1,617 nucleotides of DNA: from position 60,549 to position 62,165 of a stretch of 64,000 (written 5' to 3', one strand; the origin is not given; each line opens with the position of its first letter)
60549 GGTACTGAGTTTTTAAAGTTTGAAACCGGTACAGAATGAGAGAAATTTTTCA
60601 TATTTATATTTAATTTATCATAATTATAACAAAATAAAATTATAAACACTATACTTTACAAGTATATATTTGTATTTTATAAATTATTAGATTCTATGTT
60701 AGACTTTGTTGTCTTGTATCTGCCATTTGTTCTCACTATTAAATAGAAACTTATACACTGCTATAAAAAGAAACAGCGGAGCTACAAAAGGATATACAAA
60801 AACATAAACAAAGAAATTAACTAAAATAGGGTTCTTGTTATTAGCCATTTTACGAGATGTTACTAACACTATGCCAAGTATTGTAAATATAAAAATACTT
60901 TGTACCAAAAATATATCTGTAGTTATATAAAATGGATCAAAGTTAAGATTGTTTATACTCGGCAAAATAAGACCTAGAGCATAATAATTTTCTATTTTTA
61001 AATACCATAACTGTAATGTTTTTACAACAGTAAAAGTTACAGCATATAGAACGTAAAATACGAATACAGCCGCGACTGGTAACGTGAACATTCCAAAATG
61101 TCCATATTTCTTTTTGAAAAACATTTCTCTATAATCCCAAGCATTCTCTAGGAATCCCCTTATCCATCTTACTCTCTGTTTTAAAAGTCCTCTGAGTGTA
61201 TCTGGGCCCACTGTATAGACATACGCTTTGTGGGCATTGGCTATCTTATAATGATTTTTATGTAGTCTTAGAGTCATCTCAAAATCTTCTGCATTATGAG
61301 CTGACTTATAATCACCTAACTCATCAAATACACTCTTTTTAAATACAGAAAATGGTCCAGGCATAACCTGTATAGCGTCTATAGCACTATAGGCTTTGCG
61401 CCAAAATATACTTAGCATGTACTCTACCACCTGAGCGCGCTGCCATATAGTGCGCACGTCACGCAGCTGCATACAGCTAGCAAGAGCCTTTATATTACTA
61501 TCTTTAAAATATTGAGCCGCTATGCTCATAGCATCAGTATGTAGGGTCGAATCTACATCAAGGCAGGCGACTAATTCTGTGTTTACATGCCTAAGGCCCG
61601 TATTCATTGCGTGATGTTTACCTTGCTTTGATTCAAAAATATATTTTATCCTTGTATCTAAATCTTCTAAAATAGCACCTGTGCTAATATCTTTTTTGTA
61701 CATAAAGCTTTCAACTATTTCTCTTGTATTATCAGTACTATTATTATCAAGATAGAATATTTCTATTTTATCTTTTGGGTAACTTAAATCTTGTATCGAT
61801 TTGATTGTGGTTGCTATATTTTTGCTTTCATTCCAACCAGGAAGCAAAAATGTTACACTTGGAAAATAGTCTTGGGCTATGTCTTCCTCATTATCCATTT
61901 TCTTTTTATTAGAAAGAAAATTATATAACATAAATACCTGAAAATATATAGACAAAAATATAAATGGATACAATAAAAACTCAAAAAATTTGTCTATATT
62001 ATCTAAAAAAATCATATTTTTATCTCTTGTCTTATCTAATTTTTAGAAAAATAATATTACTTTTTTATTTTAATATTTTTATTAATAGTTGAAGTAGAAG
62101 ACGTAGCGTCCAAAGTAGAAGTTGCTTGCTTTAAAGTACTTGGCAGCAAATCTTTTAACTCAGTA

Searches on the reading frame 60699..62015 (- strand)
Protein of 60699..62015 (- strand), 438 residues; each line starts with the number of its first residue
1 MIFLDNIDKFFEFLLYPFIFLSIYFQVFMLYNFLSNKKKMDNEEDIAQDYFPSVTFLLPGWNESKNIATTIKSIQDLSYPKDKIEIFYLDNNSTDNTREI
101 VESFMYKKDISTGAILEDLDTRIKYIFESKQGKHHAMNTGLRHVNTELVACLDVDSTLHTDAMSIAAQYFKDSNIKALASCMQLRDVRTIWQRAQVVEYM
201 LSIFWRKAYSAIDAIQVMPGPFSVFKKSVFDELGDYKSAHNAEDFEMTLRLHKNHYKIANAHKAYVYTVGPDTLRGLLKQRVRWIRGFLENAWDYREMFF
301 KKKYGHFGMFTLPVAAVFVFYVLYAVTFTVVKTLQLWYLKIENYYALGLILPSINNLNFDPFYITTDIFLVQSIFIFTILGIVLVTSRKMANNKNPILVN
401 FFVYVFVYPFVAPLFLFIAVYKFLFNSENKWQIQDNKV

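Call 81: search_protein_families(library=pfam, proteins=[window:60699-62015:-], max_evalue=0.00001)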
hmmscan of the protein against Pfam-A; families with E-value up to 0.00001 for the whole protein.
window:60699-62015:- (438 aa): 5 families
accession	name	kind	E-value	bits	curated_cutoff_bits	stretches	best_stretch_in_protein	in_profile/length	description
PF00535.33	Glycos_transf_2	-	4.6e-22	79.2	23.3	1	58-233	4-167/168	Glycosyl transferase family 2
PF13641.12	Glyco_tranf_2_3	-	1.4e-20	74.8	27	1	52-287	1-230/230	Glycosyltransferase like family 2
PF13632.12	Glyco_trans_2_3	-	5.9e-18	65.8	27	1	149-338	2-187/198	Glycosyl transferase family group 2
PF13506.12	Glyco_transf_21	-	2.2e-09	37.4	21.7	1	133-286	18-174/174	Glycosyl transferase family 21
PF03142.21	Chitin_synth_2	-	4.3e-06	26.1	27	0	139-227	195-286/527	Chitin synthase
